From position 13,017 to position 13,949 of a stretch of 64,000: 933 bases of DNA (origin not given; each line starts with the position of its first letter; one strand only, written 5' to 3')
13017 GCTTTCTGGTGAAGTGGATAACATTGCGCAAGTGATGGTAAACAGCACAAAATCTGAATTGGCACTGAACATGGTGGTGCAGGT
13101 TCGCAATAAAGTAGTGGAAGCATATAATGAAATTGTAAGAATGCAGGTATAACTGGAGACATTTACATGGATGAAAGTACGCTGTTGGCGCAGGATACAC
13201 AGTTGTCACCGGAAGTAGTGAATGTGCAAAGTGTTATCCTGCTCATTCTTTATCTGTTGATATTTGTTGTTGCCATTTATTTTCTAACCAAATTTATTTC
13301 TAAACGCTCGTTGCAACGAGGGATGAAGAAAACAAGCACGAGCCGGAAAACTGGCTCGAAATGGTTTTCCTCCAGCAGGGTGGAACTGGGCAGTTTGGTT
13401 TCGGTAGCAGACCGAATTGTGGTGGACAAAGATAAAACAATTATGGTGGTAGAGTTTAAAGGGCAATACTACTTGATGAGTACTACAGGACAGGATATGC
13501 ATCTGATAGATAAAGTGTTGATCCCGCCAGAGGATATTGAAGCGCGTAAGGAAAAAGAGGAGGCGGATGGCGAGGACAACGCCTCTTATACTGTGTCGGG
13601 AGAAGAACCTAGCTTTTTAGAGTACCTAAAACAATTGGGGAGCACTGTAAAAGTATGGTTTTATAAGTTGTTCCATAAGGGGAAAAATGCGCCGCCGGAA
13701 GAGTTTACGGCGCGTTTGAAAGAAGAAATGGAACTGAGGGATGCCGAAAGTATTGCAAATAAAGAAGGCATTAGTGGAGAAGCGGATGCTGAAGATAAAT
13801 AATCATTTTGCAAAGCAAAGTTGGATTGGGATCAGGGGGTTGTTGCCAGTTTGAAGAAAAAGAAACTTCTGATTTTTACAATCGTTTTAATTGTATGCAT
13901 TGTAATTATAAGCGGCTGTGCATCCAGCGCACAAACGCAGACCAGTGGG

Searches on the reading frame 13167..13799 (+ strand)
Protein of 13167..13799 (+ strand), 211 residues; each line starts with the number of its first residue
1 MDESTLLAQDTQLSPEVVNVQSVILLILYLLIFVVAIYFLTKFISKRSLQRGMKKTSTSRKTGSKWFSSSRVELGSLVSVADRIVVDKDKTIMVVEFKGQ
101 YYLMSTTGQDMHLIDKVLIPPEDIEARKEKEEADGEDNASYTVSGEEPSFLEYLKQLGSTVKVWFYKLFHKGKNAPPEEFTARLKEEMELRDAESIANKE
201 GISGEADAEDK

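Call 32: search_protein_families(library=pfam, proteins=[window:13167-13799:+], max_evalue=0.01)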
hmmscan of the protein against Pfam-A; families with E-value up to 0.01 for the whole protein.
window:13167-13799:+ (211 aa): 1 family
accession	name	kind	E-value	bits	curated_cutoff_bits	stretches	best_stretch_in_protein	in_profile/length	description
PF04347.18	FliO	-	1.1e-06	29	22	1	71-157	15-89/91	Flagellar biosynthesis protein, FliO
